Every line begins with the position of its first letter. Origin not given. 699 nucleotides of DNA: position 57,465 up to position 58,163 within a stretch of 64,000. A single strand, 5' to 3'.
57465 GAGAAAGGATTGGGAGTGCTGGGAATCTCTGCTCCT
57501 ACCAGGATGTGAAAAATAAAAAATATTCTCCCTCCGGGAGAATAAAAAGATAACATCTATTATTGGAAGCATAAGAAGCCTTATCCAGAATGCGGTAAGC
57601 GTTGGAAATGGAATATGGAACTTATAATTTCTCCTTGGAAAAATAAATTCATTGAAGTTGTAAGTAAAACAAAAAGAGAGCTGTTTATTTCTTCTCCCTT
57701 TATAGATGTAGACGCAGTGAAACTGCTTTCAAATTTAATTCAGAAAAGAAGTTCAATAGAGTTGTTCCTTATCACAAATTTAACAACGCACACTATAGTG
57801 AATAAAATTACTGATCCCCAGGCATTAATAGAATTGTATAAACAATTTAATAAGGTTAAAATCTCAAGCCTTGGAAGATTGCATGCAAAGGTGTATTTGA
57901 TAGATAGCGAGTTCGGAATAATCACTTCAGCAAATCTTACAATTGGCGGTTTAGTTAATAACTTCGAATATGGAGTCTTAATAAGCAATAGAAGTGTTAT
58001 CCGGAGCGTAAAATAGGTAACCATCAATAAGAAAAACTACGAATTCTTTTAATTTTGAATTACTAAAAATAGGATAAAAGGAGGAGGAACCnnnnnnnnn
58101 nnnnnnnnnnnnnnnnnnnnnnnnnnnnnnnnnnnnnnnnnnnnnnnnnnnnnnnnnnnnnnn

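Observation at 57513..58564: AT-rich two-gene islet (HKD/PLD nuclease + Mrr-N-like winged helix) between argS and leuA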

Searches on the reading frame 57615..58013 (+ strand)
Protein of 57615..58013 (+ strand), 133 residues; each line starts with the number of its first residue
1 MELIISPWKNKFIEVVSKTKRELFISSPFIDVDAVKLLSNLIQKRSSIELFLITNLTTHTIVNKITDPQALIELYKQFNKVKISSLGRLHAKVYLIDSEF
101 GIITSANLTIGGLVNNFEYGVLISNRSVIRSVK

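Call 3: search_protein_families(library=pfam, proteins=[window:57615-58013:+], max_evalue=1)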
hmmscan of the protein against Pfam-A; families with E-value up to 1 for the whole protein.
window:57615-58013:+ (133 aa): 4 families
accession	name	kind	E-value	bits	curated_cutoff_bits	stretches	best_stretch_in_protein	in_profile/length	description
PF13091.12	PLDc_2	-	4.6e-12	46.3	27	1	13-130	2-122/132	PLD-like domain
PF00614.28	PLDc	-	1.7e-05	25.1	21.9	1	86-109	2-25/28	Phospholipase D Active site motif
PF09565.16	RE_NgoFVII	-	3.4e-05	23.7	23.8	1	14-126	10-135/162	NgoFVII restriction endonuclease N-terminal PLD domain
PF24122.1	Cas8b_C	-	0.076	13.3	27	1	6-45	58-97/228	Type I-B CRISPR Cas8b C-terminal domain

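Call 4: search_protein_families(library=padloc, proteins=[window:57615-58013:+], max_evalue=1)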
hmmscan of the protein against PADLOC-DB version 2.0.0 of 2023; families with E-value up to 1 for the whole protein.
window:57615-58013:+ (133 aa): 30 families (the best 25 are shown)
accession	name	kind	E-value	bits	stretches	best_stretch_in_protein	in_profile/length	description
PDLC02614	DrmC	-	6.3e-17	59.8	1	12-129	26-141/153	DrmC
PDLC02585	DrmC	-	1.4e-13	49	1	12-131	110-236/253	DrmC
PDLC02599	DrmC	-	9.7e-12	42.5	1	6-130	8-126/387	DrmC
PDLC02606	DrmC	-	1.6e-11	42.3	1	12-128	39-162/182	DrmC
PDLC02611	DrmC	-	8.4e-11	40.2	1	16-130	5-120/138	DrmC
PDLC02616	DrmC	-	2.1e-10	38.6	1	34-132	111-208/224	DrmC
PDLC02592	DrmC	-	5e-09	34.2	1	25-131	116-217/234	DrmC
PDLC02591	DrmC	-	2.1e-08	31.7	1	59-131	171-242/260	DrmC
PDLC02588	DrmC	-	3.4e-08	31.4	1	72-128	176-232/256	DrmC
PDLC02607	DrmC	-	6e-08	30.3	1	57-131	171-245/265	DrmC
PDLC02597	DrmC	-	6.7e-08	30.7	1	84-127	180-223/242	DrmC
PDLC02594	DrmC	-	1e-07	29.7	1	48-128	138-217/240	DrmC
PDLC02587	DrmC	-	1.1e-07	29.1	1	88-132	204-248/267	DrmC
PDLC02610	DrmC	-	1.3e-07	30.3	1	64-126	24-83/107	DrmC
PDLC02598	DrmC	-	3.5e-07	28.4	1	88-132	2-46/61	DrmC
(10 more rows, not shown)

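Call 5: search_protein_families(library=ncbifam, proteins=[window:57615-58013:+], max_evalue=1)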
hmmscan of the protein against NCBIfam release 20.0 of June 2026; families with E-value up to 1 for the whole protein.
window:57615-58013:+ (133 aa): 9 families
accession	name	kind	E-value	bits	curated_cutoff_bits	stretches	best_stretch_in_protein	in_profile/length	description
NF038319.1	DISARM_DrmC_I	equivalog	1.4e-14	54.2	133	1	12-132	99-227/236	DISARM system phospholipase D-like protein DrmC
NF009107.0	PRK12452.1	equivalog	2.1e-06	26.7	787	1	9-124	346-461/509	cardiolipin synthase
TIGR04265.1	bac_cardiolipin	equivalog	2.8e-06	26.6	290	1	9-129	320-440/483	cardiolipin synthase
NF041068.1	DpdK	equivalog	0.001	18.7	100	1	22-128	55-155/167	phospholipase D-like domain-containing protein DpdK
NF010490.0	PRK13912.1-1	equivalog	0.0038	17.3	211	1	10-130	33-146/159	nuclease NucT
NF033640.1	N_Twi_rSAM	subfamily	0.024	13.8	170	1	28-84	183-236/398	twitch domain-containing radical SAM protein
NF010493.0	PRK13912.1-4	equivalog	0.025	14.6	351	1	77-126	103-151/171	nuclease NucT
NF008427.0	PRK11263.1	equivalog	0.035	13.2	281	1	88-129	288-329/409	cardiolipin synthase ClsB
NF010492.0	PRK13912.1-3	equivalog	0.045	13.3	297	1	86-126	118-158/178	nuclease NucT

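Call 8: find_homologous_proteins(query=window:57615-58013:+, max_evalue=0.001)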
Query window:57615-58013:+ (133 aa): 16 proteins with E <= 0.001 among 47 candidates.
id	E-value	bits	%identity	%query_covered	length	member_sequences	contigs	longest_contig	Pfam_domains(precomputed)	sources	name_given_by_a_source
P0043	4.3e-76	271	100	100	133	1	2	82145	PF13091.13,PF00614.29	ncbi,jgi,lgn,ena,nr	ncbi:MAG: hypothetical protein DRP75_00330 [Candidatus Omnitrophota bacterium]|nr:MAG: hypothetical 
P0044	7.2e-69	247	91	100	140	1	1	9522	PF13091.13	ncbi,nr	ncbi:MAG: NgoFVII family restriction endonuclease, partial [Elusimicrobia bacterium]|nr:NgoFVII fami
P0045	5.3e-53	196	67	99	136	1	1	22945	PF13091.13,PF00614.29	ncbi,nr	ncbi:phospholipase D family protein, partial [bacterium]|nr:phospholipase D family protein [bacteriu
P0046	3.3e-52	193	68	99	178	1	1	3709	PF13091.13,PF00614.29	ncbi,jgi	jgi:phosphatidylserine/phosphatidylglycerophosphate/cardiolipin synthase-like enzyme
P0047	1.8e-49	185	64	99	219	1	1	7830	PF13091.13,PF00614.29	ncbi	ncbi:MAG: hypothetical protein CO114_00240, partial [Euryarchaeota archaeon CG_4_9_14_3_um_filter_38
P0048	4.4e-49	183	68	94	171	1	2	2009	PF13091.13,PF09565.17,PF00614.29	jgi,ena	-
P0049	1.2e-45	172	60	95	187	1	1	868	PF13091.13,PF00614.29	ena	-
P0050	1.5e-43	166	59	100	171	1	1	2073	PF13091.13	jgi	jgi:phosphatidylserine/phosphatidylglycerophosphate/cardiolipin synthase-like enzyme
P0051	2.8e-43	165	59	96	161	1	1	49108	PF13091.13,PF00614.29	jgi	jgi:phosphatidylserine/phosphatidylglycerophosphate/cardiolipin synthase-like enzyme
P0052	3.0e-41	158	62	87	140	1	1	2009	PF13091.13,PF00614.29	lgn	-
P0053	2.4e-39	152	53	98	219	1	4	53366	PF13091.13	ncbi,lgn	-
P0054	5.8e-32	128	66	74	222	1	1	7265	PF13091.13,PF00614.29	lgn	-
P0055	1.5e-20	91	71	47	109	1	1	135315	PF13091.13,PF00614.29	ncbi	-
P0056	8.4e-16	76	62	51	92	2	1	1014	PF13091.13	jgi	jgi:phosphatidylserine/phosphatidylglycerophosphate/cardiolipin synthase-like enzyme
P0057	1.3e-15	75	38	71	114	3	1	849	-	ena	-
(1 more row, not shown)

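Call 12: find_encoding_contigs(protein=P0044, flank=5000, max_places=3)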
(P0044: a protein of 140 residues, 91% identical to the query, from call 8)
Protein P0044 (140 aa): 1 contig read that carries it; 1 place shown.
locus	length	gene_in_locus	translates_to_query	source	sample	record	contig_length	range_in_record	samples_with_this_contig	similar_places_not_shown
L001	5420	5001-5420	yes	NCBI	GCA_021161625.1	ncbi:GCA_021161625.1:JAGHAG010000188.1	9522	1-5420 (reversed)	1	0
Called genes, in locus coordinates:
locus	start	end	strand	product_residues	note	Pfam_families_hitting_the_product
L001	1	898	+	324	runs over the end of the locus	PF00696:AA_kinase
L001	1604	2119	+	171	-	PF00359:PTS_EIIA_2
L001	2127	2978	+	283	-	PF02749:QRPTase_N, PF01729:QRPTase_C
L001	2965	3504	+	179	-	PF03099:BPL_LplA_LipB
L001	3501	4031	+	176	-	PF03266:NTPase_1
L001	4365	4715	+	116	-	-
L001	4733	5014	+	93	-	-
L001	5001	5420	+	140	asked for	PF13091:PLDc_2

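Call 13: find_encoding_contigs(protein=P0053, flank=6000, max_places=4)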
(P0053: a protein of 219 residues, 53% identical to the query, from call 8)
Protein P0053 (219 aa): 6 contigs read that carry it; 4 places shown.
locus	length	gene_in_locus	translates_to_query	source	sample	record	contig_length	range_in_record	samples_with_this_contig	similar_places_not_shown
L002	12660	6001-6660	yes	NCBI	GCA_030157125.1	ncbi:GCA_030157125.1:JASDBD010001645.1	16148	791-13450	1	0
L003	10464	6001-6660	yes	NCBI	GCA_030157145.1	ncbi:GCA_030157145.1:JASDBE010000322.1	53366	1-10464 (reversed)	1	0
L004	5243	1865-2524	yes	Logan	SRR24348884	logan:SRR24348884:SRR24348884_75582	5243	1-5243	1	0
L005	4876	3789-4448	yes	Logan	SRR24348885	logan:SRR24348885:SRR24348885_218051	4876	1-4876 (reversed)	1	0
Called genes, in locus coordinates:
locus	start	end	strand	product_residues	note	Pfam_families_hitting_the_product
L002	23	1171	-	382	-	PF00266:Aminotran_5, PF00155:Aminotran_1_2 (faint), PF01053:Cys_Met_Meta_PP (weak)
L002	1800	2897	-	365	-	PF01266:DAO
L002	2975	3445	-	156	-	PF04191:PEMT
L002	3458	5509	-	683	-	PF13520:AA_permease_2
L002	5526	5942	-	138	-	PF01951:Archease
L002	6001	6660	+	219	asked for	PF13091:PLDc_2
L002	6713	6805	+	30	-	-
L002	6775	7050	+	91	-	-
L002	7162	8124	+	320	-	PF00586:AIRS, PF02769:AIRS_C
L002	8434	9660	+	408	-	PF01547:SBP_bac_1, PF13416:SBP_bac_8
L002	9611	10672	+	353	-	PF00528:BPD_transp_1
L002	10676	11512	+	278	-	PF00528:BPD_transp_1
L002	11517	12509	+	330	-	PF02492:cobW, PF07683:CobW_C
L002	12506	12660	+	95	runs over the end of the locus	-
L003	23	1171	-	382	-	PF00266:Aminotran_5, PF00155:Aminotran_1_2 (faint), PF01053:Cys_Met_Meta_PP (weak)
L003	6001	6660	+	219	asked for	PF13091:PLDc_2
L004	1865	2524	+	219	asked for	PF13091:PLDc_2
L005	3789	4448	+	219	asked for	PF13091:PLDc_2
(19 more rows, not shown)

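Call 16: find_encoding_contigs(protein=P0051, flank=6000, max_places=3)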
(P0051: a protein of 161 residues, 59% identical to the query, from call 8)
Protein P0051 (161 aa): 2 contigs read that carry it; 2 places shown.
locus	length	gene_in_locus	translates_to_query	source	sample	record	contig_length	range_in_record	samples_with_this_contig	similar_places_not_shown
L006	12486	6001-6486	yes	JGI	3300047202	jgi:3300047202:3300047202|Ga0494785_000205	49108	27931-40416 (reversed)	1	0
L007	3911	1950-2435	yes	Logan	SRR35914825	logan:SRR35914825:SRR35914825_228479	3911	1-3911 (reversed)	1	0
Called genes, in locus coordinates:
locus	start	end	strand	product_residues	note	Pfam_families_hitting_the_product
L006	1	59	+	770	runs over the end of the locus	PF00082:Peptidase_S8, PF13860:FlgD_ig, PF18962:Por_Secre_tail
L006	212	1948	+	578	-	PF01336:tRNA_anti-codon, PF00152:tRNA-synt_2, PF01409:tRNA-synt_2d (faint), PF02938:GAD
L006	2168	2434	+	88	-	-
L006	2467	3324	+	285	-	PF01476:LysM (faint)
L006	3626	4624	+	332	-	PF01695:IstB_IS21 (weak), PF02562:PhoH, PF13245:AAA_19 (weak), PF13401:AAA_22 (weak)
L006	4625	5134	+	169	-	PF01029:NusB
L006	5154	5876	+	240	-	PF00149:Metallophos, PF12850:Metallophos_2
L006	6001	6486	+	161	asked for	PF13091:PLDc_2, PF00614:PLDc (weak)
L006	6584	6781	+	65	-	-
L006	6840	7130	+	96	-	-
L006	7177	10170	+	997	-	PF07517:SecA_DEAD, PF00271:Helicase_C (faint), PF01043:SecA_PP_bind, PF21090:P-loop_SecA, PF07516:SecA_SW, PF02810:SEC-C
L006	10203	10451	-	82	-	-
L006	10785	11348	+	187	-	PF01066:CDP-OH_P_transf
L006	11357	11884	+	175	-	PF04608:PgpA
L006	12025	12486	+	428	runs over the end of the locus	PF00994:MoCF_biosynth, PF18146:CinA_KH, PF02464:CinA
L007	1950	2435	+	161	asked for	PF13091:PLDc_2, PF00614:PLDc (weak)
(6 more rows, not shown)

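Call 24: search_protein_representatives(alignment_id=A3)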
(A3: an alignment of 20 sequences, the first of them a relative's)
Query: 20 sequences, 162 profile positions. Proteins with E-value up to 0.001 (for the whole library): 340; up to 1e-10: 251; up to 1e-30: 136. The best 150 are listed.
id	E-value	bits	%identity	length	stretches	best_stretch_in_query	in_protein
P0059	6.0e-58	211.6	-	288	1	2-159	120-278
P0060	4.9e-54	198.8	-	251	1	2-159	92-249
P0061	5.5e-54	198.7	-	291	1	2-161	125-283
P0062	4.8e-53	195.6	-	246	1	2-160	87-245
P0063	4.8e-53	195.6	-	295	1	2-161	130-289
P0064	5.3e-53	195.5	-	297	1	2-161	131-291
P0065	4.3e-52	192.5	-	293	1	2-159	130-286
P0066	4.5e-52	192.5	-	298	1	3-161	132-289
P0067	1.2e-51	191.1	-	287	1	2-160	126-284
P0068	1.6e-51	190.7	-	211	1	2-161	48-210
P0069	1.9e-51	190.5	-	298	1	2-160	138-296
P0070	2.6e-51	190.0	-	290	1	2-160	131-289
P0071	3.6e-51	189.5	-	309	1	2-161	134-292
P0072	6.4e-51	188.7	-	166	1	3-161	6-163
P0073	1.4e-50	187.6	-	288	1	2-160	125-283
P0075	2.0e-49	183.9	-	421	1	2-161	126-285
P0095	1.2e-45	171.6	-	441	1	3-161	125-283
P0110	6.8e-43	162.6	-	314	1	2-161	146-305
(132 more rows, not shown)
